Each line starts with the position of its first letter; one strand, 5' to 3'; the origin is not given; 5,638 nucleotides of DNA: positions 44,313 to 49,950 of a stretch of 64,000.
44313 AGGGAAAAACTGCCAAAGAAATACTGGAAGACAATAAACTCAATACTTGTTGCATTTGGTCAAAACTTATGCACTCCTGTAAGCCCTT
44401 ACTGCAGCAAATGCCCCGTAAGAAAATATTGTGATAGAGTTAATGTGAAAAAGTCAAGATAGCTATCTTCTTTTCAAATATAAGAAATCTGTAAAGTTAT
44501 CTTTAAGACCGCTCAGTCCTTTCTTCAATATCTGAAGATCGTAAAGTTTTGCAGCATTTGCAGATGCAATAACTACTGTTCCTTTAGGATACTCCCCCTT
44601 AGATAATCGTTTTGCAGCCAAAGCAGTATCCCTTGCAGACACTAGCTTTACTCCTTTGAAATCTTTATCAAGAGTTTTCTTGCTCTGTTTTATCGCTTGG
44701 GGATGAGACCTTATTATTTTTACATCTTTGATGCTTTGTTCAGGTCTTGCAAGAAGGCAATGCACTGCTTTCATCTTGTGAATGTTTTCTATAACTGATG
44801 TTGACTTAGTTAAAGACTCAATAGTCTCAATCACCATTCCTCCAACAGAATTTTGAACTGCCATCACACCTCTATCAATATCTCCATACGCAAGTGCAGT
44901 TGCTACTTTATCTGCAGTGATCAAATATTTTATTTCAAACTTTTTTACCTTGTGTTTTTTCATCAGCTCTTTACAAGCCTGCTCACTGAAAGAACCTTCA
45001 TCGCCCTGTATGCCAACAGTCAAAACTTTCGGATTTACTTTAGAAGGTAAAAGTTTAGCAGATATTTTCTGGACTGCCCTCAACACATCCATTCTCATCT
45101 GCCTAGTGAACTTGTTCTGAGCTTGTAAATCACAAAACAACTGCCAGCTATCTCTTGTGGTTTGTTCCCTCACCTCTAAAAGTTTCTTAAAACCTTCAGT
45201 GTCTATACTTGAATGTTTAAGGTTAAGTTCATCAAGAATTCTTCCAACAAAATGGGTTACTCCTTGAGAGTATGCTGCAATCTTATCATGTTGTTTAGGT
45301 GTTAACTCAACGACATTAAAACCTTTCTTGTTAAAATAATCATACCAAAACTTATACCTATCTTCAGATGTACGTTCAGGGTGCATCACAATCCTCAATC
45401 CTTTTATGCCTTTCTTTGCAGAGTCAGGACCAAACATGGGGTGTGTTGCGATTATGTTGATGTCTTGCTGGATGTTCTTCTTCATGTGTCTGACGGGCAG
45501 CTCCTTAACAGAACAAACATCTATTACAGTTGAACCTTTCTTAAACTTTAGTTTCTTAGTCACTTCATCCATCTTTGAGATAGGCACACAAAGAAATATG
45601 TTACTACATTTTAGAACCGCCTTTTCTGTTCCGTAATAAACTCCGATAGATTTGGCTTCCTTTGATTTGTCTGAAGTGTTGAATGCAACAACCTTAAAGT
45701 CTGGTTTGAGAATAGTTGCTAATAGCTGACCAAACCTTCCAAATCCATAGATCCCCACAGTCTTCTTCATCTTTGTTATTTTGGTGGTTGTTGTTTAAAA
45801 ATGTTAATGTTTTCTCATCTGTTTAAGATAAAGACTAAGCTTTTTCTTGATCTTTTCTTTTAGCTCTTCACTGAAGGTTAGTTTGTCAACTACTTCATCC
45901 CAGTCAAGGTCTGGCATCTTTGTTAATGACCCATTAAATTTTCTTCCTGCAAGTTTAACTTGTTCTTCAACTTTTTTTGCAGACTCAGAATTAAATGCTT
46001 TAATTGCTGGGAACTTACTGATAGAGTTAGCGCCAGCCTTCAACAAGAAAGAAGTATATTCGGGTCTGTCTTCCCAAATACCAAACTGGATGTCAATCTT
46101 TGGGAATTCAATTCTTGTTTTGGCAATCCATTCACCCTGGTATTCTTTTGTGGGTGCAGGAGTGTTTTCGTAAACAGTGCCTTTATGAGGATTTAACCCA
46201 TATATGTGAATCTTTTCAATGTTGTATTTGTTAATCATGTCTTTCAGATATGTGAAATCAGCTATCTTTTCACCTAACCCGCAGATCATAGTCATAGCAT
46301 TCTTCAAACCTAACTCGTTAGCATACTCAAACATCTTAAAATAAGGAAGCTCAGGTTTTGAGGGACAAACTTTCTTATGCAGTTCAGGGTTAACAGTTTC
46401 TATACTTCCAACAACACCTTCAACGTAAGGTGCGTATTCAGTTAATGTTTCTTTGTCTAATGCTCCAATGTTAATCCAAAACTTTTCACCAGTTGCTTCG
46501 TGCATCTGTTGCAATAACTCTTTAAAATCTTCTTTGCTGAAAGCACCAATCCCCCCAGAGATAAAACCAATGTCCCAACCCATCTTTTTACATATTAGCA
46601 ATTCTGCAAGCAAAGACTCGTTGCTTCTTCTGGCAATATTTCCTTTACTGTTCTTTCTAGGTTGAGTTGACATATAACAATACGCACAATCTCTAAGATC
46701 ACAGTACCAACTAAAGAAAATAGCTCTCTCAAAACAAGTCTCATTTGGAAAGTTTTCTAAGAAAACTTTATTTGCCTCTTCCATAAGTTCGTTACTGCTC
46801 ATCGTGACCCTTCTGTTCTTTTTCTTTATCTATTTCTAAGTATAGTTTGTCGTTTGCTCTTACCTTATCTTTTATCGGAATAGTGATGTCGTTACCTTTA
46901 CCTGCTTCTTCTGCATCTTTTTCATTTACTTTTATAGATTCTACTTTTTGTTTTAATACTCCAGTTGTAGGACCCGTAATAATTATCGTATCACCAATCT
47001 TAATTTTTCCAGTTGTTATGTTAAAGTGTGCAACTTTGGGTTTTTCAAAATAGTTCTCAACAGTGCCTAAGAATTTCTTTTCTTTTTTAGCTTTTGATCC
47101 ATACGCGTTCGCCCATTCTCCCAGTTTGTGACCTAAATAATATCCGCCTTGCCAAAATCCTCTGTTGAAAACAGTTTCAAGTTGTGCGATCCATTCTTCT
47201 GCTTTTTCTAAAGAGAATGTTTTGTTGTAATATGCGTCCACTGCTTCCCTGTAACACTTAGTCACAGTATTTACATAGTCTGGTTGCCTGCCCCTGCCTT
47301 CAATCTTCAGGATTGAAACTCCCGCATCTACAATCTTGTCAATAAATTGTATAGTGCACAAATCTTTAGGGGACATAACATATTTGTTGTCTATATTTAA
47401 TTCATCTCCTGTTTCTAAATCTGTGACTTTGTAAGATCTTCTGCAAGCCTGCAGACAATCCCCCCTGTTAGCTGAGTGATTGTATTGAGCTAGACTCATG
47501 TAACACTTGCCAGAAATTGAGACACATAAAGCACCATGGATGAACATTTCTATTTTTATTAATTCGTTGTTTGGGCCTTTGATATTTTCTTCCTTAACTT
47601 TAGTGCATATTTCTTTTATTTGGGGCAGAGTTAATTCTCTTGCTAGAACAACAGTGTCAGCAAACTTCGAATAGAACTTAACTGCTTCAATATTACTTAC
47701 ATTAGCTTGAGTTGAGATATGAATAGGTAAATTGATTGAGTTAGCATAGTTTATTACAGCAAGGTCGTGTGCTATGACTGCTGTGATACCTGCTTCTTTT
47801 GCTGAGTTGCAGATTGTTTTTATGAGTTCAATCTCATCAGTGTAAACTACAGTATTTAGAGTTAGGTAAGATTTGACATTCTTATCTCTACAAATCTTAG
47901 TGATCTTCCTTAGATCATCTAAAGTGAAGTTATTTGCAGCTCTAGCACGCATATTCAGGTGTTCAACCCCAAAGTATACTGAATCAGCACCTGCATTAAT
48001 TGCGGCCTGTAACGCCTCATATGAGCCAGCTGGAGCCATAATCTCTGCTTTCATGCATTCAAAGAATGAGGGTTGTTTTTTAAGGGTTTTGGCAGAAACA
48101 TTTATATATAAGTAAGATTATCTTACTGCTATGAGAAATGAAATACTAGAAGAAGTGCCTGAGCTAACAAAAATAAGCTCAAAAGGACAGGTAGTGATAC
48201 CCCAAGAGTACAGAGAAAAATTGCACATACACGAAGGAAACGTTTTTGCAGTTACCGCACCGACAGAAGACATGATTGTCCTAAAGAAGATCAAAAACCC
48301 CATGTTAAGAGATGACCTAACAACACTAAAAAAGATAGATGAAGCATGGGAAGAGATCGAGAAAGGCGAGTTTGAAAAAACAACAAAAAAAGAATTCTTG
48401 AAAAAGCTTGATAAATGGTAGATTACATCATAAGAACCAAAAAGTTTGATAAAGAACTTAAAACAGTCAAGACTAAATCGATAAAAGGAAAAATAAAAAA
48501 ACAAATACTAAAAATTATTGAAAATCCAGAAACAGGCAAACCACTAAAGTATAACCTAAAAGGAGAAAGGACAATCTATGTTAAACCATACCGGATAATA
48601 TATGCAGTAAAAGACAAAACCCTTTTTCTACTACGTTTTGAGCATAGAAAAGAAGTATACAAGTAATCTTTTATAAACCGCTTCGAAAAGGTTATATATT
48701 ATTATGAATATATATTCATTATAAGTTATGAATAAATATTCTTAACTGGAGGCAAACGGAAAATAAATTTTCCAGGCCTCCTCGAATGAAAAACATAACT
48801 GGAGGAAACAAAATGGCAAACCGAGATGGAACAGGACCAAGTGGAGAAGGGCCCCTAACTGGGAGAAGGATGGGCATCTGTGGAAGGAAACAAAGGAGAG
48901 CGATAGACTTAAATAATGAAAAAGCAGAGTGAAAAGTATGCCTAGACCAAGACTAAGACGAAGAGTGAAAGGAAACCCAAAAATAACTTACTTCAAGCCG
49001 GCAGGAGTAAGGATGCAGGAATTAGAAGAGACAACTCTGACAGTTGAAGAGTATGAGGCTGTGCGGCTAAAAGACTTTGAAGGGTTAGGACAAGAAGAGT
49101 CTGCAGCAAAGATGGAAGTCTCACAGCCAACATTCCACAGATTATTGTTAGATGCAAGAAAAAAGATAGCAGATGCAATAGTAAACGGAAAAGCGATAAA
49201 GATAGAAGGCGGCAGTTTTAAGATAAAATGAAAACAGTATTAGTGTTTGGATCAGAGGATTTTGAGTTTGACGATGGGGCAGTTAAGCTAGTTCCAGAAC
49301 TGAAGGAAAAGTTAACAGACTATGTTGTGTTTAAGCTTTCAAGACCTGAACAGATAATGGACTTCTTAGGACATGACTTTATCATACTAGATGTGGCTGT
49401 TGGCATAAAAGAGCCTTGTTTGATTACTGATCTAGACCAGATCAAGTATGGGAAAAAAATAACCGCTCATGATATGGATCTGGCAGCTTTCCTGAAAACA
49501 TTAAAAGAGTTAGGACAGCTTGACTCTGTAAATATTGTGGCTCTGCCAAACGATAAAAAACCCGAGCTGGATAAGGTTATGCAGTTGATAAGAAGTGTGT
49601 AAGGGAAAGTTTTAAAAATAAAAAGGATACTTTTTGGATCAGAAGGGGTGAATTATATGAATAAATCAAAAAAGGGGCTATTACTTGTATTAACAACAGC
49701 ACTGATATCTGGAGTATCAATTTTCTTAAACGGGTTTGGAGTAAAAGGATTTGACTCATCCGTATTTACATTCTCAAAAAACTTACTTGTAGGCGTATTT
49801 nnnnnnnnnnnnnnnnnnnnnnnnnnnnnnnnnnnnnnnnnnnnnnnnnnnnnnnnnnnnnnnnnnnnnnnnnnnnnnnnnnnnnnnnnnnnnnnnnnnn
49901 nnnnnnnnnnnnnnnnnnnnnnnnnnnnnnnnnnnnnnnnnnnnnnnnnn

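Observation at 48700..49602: Operon linking a DUF5320-like mini-protein and a DUF134 DNA-binding protein to a HycI-type hydrogenase maturation protease, behind tandem palindromic operator-like sites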

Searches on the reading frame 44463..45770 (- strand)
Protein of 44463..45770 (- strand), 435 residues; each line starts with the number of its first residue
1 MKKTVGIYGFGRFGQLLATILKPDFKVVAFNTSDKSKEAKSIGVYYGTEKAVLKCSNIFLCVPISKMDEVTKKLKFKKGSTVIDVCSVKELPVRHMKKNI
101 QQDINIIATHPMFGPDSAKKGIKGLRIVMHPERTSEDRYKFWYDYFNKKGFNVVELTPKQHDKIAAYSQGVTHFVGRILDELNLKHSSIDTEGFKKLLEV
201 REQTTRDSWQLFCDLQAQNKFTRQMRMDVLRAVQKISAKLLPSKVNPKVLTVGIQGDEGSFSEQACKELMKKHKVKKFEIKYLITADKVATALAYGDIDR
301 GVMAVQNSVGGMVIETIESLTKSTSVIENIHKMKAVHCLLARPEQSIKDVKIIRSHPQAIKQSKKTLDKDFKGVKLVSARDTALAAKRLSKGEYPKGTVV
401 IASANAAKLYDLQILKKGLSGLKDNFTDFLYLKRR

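Call 46: search_protein_families(library=pfam, proteins=[window:44463-45770:-], max_evalue=0.001)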
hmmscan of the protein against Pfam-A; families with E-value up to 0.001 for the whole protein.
window:44463-45770:- (435 aa): 4 families
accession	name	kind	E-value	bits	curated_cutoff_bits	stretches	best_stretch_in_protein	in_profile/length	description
PF00800.23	PDT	-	7.9e-41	140.3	25.2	1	252-434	1-178/181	Prephenate dehydratase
PF02153.23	PDH_N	-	1.4e-17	64.1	26.5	1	33-122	20-112/154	Prephenate dehydrogenase, nucleotide-binding domain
PF03807.23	F420_oxidored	-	1.1e-06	29.5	21.6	1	4-85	1-91/94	NADP oxidoreductase coenzyme F420-dependent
PF02826.25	2-Hacid_dh_C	-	2.5e-06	27.4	25.1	1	2-66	36-103/178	D-isomer specific 2-hydroxyacid dehydrogenase, NAD binding domain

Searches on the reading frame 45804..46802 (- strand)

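Call 46: search_protein_families(library=pfam, proteins=[window:45804-46802:-], max_evalue=0.001)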
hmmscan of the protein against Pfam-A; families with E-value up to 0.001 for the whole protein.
window:45804-46802:- (332 aa): 1 family
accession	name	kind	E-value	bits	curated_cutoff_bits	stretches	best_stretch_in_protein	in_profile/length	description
PF04055.27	Radical_SAM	-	4e-11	43.8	29.5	1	34-184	7-160/166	Radical SAM superfamily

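Call 84: search_protein_families(library=ncbifam, proteins=[window:45804-46802:-], max_evalue=0.00001)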
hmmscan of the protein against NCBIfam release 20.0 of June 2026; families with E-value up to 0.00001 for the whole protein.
window:45804-46802:- (332 aa): 5 families
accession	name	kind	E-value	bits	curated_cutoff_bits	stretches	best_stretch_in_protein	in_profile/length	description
NF004911.0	PRK06267.1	equivalog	7.9e-93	311.4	305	1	5-321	8-322/351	hypothetical protein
TIGR03957.1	rSAM_HmdB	equivalog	3.3e-19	69.2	320.9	1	28-262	42-279/317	5,10-methenyltetrahydromethanopterin hydrogenase cofactor biosynthesis protein HmdB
TIGR00433.2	bioB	equivalog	9.6e-11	41.5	225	1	37-261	53-281/307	biotin synthase BioB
TIGR03910.1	pyrrolys_PylB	equivalog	8.6e-09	34.7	348.2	1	6-259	38-294/347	methylornithine synthase PylB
NF053742.1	LipS1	equivalog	3.6e-07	30.1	230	1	70-244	46-223/268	LipS1 family lipoyl synthase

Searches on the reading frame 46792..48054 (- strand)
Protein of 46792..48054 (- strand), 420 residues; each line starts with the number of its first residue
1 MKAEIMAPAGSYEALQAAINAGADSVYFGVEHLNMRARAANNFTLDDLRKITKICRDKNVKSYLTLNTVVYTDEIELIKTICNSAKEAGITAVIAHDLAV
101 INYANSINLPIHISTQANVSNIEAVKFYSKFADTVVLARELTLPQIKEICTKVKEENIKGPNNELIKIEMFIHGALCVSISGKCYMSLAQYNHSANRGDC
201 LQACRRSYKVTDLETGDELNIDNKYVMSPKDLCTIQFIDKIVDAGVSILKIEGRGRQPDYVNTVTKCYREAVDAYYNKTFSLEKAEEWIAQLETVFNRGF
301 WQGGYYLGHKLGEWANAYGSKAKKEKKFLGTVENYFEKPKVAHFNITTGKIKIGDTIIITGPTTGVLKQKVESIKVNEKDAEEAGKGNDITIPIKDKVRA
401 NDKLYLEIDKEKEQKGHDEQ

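Call 46: search_protein_families(library=pfam, proteins=[window:46792-48054:-], max_evalue=0.001)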
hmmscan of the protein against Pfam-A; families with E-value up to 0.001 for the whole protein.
window:46792-48054:- (420 aa): 1 family
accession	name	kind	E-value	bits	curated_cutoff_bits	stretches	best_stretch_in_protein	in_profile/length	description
PF01136.24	Peptidase_U32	-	1.3e-71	241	22.4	1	78-306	4-228/233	Peptidase family U32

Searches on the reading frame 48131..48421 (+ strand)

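Call 3: search_protein_families(library=pfam, proteins=[window:48131-48421:+], max_evalue=0.1)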
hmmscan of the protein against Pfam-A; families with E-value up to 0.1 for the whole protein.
window:48131-48421:+ (96 aa): 3 families
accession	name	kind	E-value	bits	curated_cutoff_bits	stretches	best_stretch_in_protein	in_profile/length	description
PF04014.23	MazE_antitoxin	-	6.4e-08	32.9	24.7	1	13-56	2-45/48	Antidote-toxin recognition MazE, bacterial antitoxin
PF09346.15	SMI1_KNR4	-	0.016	16.3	25.4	1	11-86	6-71/125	SMI1 / KNR4 family (SUKH-1)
PF20098.4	DUF6488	-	0.048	14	27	1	49-88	37-76/110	Family of unknown function (DUF6488)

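Call 4: search_protein_families(library=ncbifam, proteins=[window:48131-48421:+], max_evalue=0.1)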
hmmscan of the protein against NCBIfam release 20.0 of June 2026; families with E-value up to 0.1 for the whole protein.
window:48131-48421:+ (96 aa): 8 families
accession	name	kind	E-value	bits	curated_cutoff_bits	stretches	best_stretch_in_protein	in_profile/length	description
TIGR01439.1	lp_hng_hel_AbrB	domain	3.3e-10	39.5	28.3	1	13-54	2-43/44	transcriptional regulator, AbrB family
NF006352.0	PRK08577.1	equivalog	1.8e-06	28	140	1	9-47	3-41/136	hypothetical protein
NF050106.1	TA_MazE_antitoxin_Deino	equivalog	1.3e-05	25.3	65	1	19-59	1-42/65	type II toxin-antitoxin system MazE family antitoxin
NF040962.1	near_HgcAB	equivalog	2.9e-05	23.8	70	1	14-43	9-38/70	HgcAB-associated protein HgcC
TIGR02851.1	spore_V_T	equivalog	0.00021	21.2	235.9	1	14-54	8-48/180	stage V sporulation protein T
NF001476.0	PRK00326.2-2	equivalog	0.011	15.3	162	1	13-53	11-49/163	division/cell wall cluster transcriptional repressor MraZ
TIGR02609.1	doc_partner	hypoth_equivalog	0.037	14.4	55.9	1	21-58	12-47/74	putative addiction module antidote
TIGR02922.1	TIGR02922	hypoth_equivalog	0.04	14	64.95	1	4-29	19-43/67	TIGR02922 family protein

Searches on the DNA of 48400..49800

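Call 64: search_rna_families(source=window, start=48400, end=49800, threshold=evalue, max_evalue=1)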
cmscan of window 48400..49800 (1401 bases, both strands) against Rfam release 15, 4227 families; matches with E-value up to 1: 0.
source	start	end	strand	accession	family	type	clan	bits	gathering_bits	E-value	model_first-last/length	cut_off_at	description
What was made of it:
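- Tried and rejected: The Rfam scan of 48400-49800 gave no match, so there is no known riboswitch or leader (call 64).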

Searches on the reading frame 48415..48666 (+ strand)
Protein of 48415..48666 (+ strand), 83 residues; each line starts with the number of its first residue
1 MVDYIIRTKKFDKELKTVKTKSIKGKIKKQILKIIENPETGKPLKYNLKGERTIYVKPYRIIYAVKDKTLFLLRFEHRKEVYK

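Call 3: search_protein_families(library=pfam, proteins=[window:48415-48666:+], max_evalue=0.1)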
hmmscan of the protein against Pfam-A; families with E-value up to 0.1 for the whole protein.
window:48415-48666:+ (83 aa): 4 families
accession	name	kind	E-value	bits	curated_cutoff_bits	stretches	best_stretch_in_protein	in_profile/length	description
PF05016.21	ParE_toxin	-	1.1e-11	45.6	23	1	6-82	2-89/89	ParE toxin of type II toxin-antitoxin system, parDE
PF15781.12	ParE-like_toxin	-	0.00039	20.8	28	1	6-76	2-77/87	ParE-like toxin of type II bacterial toxin-antitoxin system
PF15738.11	YafQ_toxin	-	0.014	16.1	30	1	7-77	5-82/88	Bacterial toxin of type II toxin-antitoxin system, YafQ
PF06769.20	YoeB_toxin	-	0.02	15.3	27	1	21-76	17-77/80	YoeB-like toxin of bacterial type II toxin-antitoxin system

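Call 4: search_protein_families(library=ncbifam, proteins=[window:48415-48666:+], max_evalue=0.1)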
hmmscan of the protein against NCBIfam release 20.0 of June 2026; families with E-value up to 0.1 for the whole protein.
window:48415-48666:+ (83 aa): 3 families
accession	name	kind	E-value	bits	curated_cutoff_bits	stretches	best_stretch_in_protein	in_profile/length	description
TIGR00053.1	TIGR00053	subfamily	4.9e-08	33.5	87.25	1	8-83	7-92/92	YafQ family addiction module toxin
TIGR02683.1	upstrm_HI1419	hypoth_equivalog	0.0012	19.1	62.85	1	6-74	4-73/95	type II toxin-antitoxin system RelE/ParE family toxin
TIGR02116.1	toxin_Txe_YoeB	equivalog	0.008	16.4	51.8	1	16-75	10-76/80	Txe/YoeB family addiction module toxin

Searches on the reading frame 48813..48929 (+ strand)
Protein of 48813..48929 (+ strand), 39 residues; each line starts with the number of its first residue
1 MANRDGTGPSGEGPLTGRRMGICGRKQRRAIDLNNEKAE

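Call 3: search_protein_families(library=pfam, proteins=[window:48813-48929:+], max_evalue=0.1)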
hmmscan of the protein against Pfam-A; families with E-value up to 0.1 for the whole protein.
seq(39 aa): 1 family
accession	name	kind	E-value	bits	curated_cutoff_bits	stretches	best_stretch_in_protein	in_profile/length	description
PF17253.7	DUF5320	-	1.1e-08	36.6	27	1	1-28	1-28/99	Family of unknown function (DUF5320)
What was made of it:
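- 48814..48932 (+): 39-aa DUF5320-type mini-protein, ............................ It keeps only the conserved N-terminal Gly/Pro-rich, Cys-containing motif and lacks the usual C-terminal coiled coil. Pfam DUF5320 gives E=1.1e-8 over profile positions 1-28 of 99 (call 3).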

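Call 4: search_protein_families(library=ncbifam, proteins=[window:48813-48929:+], max_evalue=0.1)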
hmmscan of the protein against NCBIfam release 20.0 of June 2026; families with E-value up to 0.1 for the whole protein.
seq(39 aa): 0 families
